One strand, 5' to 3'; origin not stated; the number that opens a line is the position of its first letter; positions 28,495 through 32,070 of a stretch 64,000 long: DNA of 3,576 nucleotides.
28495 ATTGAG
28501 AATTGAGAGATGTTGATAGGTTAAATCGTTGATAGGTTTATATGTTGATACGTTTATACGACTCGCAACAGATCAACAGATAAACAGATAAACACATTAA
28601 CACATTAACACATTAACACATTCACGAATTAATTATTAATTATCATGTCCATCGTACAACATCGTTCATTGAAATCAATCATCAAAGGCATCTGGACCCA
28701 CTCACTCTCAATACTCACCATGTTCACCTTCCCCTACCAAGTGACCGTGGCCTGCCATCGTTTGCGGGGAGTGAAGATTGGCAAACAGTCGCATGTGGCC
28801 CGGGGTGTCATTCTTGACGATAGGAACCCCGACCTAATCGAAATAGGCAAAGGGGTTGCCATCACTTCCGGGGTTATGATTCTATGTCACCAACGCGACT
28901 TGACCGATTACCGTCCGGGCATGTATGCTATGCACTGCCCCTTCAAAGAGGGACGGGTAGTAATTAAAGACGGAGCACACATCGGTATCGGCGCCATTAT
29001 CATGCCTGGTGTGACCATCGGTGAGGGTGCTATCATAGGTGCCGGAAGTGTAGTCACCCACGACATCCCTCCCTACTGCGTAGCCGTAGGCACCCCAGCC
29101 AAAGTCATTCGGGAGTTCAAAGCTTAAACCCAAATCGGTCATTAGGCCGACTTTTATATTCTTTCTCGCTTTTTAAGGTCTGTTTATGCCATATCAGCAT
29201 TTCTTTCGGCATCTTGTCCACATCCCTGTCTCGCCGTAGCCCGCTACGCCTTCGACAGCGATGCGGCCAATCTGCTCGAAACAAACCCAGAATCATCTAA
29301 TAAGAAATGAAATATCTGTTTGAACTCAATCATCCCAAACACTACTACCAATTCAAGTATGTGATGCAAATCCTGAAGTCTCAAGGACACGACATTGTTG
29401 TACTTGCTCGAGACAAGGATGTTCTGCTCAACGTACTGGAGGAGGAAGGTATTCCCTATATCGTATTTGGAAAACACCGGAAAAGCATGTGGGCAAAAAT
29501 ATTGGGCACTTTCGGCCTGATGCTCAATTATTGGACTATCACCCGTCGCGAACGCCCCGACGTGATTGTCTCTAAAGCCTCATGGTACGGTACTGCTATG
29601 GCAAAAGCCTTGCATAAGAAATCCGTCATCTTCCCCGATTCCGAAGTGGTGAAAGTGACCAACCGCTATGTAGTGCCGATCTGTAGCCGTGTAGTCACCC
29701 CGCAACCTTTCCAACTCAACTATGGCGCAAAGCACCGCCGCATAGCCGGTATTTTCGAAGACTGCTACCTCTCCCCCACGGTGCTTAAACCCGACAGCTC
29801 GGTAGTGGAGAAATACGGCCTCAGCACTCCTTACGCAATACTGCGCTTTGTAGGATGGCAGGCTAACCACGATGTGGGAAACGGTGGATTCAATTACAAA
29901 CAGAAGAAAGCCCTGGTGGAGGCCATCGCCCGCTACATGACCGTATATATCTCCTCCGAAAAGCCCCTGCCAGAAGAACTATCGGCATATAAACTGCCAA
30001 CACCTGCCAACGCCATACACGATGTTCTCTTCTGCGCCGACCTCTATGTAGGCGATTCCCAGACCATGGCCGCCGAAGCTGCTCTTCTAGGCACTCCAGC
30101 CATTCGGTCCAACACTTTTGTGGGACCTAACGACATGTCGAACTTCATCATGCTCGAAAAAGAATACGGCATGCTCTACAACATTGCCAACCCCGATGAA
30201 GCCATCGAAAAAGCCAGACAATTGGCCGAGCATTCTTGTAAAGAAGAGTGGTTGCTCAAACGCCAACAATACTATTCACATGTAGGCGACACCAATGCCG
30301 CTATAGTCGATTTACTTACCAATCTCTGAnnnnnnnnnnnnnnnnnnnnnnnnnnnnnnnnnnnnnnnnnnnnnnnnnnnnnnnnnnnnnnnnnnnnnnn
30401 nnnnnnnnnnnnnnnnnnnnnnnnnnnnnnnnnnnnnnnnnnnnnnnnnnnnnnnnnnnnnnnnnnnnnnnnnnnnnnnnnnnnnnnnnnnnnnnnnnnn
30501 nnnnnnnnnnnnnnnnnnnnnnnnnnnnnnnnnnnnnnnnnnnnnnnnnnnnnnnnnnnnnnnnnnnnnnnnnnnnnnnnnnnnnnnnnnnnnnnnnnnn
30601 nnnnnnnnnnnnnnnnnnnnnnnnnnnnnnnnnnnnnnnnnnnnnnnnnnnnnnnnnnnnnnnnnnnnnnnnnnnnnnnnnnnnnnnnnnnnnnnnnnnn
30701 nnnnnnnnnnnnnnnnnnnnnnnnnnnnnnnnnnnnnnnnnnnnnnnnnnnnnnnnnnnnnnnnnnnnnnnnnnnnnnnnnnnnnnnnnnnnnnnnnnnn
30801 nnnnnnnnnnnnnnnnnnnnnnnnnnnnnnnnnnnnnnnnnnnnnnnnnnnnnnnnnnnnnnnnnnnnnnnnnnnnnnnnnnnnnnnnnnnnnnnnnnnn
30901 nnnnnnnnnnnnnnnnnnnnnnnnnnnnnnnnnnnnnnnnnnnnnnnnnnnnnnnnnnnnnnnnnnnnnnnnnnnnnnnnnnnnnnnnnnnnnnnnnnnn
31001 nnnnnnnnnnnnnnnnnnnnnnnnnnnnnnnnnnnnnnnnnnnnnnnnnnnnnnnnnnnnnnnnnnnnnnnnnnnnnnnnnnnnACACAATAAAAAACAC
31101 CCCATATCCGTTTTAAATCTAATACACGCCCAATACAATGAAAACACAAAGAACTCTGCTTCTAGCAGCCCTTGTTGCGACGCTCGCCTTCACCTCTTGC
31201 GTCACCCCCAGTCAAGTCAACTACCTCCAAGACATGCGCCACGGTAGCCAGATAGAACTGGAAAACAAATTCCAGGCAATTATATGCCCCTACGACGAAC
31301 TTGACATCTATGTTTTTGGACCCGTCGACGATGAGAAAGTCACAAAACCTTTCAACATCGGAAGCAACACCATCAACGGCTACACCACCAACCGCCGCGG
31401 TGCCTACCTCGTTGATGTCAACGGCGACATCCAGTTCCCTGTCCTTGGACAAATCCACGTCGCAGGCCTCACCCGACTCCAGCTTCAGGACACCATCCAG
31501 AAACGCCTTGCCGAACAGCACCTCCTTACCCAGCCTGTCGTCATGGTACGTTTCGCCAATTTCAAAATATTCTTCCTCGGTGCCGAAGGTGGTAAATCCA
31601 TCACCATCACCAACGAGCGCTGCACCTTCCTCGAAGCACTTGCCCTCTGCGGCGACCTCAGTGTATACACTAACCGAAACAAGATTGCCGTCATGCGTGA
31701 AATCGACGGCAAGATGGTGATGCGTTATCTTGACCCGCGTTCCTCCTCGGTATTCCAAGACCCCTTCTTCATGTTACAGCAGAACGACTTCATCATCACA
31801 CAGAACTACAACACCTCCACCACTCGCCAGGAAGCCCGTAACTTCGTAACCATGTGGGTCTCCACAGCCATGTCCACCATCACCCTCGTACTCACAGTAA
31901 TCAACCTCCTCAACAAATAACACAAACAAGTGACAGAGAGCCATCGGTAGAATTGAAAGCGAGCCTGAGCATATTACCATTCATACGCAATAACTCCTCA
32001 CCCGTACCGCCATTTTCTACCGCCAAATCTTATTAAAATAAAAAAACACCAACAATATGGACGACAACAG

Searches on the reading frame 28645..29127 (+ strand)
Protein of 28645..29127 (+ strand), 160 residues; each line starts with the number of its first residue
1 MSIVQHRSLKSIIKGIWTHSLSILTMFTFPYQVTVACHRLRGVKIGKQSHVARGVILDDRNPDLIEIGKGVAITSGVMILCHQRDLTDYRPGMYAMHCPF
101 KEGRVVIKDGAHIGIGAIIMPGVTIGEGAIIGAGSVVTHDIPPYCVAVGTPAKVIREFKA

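Call 11: search_protein_families(library=pfam, proteins=[window:28645-29127:+], max_evalue=0.01)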
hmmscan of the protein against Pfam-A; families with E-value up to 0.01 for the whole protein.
window:28645-29127:+ (160 aa): 3 families
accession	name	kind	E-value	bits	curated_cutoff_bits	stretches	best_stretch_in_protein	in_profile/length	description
PF00132.30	Hexapep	-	1.8e-12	46.8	27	1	105-139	2-36/36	Bacterial transferase hexapeptide (six repeats)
PF14602.12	Hexapep_2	-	6.2e-07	29.5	27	1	105-138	2-33/34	Hexapeptide repeat of succinyl-transferase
PF25084.1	LbH_EIF2B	-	0.0028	18.1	54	0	105-140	62-96/105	EIF2B subunit epsilon LbH domain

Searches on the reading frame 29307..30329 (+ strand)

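Call 11: search_protein_families(library=pfam, proteins=[window:29307-30329:+], max_evalue=0.01)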
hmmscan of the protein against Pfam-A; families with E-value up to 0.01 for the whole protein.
window:29307-30329:+ (340 aa): 2 families
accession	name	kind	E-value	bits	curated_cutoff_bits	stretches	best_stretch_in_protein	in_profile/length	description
PF04007.18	DUF354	-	5.2e-11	42.7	22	1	10-138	10-138/349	Protein of unknown function (DUF354)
PF13579.12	Glyco_trans_4_4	-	0.0001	23.1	29.7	1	20-103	11-90/158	Glycosyl transferase 4-like domain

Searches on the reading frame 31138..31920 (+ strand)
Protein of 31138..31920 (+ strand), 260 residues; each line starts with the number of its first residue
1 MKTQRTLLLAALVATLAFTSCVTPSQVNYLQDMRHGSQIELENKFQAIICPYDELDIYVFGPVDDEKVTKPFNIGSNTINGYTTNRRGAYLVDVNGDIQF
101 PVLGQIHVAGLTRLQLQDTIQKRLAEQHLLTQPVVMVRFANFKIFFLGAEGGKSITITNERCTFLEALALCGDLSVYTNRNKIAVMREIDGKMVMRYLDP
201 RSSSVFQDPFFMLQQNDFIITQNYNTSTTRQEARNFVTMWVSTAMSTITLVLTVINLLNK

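Call 11: search_protein_families(library=pfam, proteins=[window:31138-31920:+], max_evalue=0.01)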
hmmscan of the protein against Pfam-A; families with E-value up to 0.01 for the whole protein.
window:31138-31920:+ (260 aa): 1 family
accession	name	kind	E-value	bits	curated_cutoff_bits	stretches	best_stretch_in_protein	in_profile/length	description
PF02563.21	Poly_export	-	1.4e-15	57.6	28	1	47-139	7-76/77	Polysaccharide biosynthesis/export protein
